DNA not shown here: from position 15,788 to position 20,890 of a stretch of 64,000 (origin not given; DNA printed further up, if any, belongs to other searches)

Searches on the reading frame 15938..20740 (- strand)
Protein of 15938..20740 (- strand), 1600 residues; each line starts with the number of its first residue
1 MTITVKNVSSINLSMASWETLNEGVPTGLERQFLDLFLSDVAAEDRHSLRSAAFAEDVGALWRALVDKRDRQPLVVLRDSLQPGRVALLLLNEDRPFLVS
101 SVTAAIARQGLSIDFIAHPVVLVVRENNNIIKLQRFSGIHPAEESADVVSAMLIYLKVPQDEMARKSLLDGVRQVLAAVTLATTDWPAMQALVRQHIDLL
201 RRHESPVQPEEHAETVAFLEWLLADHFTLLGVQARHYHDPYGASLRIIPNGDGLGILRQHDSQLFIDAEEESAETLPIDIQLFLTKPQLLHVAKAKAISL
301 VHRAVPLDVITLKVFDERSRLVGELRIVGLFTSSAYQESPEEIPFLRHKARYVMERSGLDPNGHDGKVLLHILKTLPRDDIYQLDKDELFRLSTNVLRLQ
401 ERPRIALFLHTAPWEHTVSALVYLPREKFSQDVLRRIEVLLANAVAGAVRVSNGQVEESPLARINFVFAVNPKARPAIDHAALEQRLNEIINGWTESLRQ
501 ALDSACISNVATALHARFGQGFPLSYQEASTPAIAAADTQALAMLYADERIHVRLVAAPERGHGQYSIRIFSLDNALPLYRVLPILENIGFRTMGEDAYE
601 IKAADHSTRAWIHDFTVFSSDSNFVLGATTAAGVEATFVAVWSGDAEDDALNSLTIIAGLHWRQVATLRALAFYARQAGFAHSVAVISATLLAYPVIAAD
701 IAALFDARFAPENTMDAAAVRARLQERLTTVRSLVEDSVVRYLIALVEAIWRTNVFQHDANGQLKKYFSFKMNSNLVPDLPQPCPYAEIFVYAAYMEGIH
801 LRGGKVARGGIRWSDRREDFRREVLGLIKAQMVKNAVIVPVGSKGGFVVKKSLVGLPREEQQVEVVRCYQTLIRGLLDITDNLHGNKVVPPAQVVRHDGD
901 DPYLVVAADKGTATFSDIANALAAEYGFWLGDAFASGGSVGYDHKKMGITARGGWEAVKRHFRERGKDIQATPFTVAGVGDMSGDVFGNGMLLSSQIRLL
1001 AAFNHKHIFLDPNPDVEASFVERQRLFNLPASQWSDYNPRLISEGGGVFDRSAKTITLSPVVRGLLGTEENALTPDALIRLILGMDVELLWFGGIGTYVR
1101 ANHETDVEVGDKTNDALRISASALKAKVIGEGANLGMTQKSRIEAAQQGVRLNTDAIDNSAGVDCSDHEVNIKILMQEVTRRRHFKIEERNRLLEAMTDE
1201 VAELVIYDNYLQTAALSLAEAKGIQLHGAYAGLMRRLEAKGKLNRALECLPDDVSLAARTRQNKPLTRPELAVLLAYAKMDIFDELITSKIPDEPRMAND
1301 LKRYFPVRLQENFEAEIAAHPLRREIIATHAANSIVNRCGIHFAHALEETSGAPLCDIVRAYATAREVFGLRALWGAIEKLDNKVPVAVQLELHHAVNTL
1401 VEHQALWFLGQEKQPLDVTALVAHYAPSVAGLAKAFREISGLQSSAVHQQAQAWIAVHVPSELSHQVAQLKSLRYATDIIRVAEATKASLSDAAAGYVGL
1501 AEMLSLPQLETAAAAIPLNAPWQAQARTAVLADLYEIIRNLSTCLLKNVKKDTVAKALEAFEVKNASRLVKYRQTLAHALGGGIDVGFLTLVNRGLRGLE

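Call 13: find_encoding_contigs(protein=window:15938-20740:-, flank=10000, max_places=3)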
Protein window:15938-20740:- (1600 aa): 2 contigs read that carry it; 1 place shown.
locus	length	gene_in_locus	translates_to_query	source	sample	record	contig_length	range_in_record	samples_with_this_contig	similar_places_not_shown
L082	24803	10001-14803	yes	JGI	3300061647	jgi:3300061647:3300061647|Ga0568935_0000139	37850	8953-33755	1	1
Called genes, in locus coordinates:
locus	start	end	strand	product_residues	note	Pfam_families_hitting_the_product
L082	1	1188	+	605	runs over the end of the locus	PF03717:PBP_dimer, PF00905:Transpeptidase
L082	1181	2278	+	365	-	PF01098:FTSW_RODA_SPOVE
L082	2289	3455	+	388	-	PF01266:DAO (faint), PF01494:FAD_binding_3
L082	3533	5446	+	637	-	PF02824:TGS, PF07973:tRNA_SAD, PF00587:tRNA-synt_2b, PF03129:HGTP_anticodon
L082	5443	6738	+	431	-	PF00483:NTP_transferase (weak), PF01128:IspD, PF12804:NTP_transf_3, PF25087:GMPPB_C (faint), PF25084:LbH_EIF2B (faint), PF00132:Hexapep, PF14602:Hexapep_2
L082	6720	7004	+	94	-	-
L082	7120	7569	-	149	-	PF01220:DHquinase_II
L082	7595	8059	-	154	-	PF01245:Ribosomal_L19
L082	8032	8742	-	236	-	PF01746:tRNA_m1G_MT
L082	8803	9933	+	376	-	PF00226:DnaJ, PF01556:DnaJ_C, PF00684:DnaJ_CXXCXGXG, PF27439:DnaJ_C_2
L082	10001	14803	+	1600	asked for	PF21075:GDH_ACT1, PF21073:GDH_HM1, PF21076:GDH_ACT2, PF21077:GDH_ACT3, PF21079:GDH_HM2 (weak), PF21078:GDH_HM3, PF05088:Bac_GDH_CD, PF21074:GDH_C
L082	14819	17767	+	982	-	PF13116:YhdP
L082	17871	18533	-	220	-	PF04280:Tim44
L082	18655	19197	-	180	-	PF00581:Rhodanese, PF11127:YgaP-like_TM (weak)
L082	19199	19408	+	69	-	-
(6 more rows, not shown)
